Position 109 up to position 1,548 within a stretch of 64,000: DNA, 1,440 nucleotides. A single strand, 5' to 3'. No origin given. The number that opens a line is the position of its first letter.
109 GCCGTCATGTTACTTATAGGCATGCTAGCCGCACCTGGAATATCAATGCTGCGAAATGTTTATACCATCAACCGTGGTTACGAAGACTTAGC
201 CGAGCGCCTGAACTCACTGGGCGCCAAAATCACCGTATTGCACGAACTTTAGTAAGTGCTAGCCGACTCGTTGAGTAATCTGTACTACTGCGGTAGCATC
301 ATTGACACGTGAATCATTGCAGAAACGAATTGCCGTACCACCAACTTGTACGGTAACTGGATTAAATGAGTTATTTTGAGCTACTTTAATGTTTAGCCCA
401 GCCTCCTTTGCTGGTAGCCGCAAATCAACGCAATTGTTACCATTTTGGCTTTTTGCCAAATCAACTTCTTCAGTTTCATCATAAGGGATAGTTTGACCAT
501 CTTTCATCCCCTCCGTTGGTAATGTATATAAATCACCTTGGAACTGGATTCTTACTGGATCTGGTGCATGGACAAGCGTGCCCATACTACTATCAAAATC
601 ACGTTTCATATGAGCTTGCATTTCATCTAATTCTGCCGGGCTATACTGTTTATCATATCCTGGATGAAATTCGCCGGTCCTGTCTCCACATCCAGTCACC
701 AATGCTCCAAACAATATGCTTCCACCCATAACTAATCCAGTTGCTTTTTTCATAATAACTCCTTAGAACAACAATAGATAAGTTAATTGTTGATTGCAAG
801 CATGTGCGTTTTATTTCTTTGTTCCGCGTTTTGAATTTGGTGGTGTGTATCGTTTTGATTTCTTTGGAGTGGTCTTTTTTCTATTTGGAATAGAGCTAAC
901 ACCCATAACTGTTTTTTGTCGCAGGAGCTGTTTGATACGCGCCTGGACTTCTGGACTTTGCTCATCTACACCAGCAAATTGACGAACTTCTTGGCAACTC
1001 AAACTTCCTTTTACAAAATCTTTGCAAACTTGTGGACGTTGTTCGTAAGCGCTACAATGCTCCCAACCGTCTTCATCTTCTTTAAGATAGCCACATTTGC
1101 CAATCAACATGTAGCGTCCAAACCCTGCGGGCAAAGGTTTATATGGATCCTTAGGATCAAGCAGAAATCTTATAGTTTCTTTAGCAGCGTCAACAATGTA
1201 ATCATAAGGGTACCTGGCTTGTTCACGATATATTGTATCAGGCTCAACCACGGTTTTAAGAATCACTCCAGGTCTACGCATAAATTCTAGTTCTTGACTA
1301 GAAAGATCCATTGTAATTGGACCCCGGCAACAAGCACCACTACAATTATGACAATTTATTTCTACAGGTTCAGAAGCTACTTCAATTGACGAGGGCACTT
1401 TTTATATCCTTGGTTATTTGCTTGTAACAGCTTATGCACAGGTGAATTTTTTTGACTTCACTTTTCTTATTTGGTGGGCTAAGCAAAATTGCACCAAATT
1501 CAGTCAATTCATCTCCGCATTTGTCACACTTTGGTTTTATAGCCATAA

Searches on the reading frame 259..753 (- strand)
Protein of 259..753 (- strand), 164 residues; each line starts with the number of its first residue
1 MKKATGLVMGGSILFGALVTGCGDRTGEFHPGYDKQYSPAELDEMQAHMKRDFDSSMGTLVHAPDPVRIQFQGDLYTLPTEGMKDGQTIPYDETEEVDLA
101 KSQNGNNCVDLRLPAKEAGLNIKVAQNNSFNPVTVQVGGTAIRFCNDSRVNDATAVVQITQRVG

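Call 8: search_protein_families(library=pfam, proteins=[window:259-753:-], max_evalue=0.001)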
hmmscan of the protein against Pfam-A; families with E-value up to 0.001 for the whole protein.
window:259-753:- (164 aa): 0 families

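Call 60: find_encoding_contigs(protein=window:259-753:-, flank=10000, max_places=4)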
Protein window:259-753:- (164 aa): 14 contigs read that carry it; 4 places shown.
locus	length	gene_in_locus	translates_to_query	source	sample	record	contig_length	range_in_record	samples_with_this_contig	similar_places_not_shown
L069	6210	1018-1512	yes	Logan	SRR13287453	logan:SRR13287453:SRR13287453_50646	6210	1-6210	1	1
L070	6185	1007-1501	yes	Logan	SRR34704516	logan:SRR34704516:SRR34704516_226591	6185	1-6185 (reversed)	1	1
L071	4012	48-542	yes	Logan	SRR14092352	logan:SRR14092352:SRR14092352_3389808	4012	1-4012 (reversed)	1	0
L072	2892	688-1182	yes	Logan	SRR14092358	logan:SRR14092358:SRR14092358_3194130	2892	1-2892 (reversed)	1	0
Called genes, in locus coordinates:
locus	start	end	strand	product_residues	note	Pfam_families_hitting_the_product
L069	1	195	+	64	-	?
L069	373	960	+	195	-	PF03692:CxxCxxCC (weak)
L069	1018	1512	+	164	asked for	-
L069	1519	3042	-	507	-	PF01381:HTH_3, PF12844:HTH_19 (weak), PF13443:HTH_26 (faint), PF13560:HTH_31, PF13744:HTH_37 (faint), PF00275:EPSP_synthase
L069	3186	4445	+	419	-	PF00464:SHMT, PF00155:Aminotran_1_2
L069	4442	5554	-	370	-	PF01565:FAD_binding_4, PF02873:MurB_C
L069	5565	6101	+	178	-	PF13560:HTH_31 (weak), PF01381:HTH_3 (faint)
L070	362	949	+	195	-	PF03692:CxxCxxCC (weak)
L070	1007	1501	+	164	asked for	-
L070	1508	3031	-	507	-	PF01381:HTH_3, PF12844:HTH_19 (weak), PF13443:HTH_26 (faint), PF13560:HTH_31, PF13744:HTH_37 (faint), PF00275:EPSP_synthase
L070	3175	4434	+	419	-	PF00464:SHMT, PF00155:Aminotran_1_2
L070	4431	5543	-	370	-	PF01565:FAD_binding_4, PF02873:MurB_C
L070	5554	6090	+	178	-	PF13560:HTH_31 (weak), PF01381:HTH_3 (faint)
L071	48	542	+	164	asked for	-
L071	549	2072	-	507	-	PF01381:HTH_3, PF12844:HTH_19 (weak), PF13443:HTH_26 (faint), PF13560:HTH_31, PF13744:HTH_37 (faint), PF00275:EPSP_synthase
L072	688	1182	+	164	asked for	-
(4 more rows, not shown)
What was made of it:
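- Tried and rejected: The genes beyond the break are housekeeping (MurA-like, GlyA, MurB; call 60).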

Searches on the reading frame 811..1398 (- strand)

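Call 8: search_protein_families(library=pfam, proteins=[window:811-1398:-], max_evalue=0.001)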
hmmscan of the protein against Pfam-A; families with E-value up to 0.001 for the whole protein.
window:811-1398:- (195 aa): 1 family
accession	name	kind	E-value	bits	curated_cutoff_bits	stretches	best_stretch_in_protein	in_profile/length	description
PF03692.20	CxxCxxCC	-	2.1e-06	28.8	23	1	15-129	1-70/85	Putative zinc- or iron-chelating domain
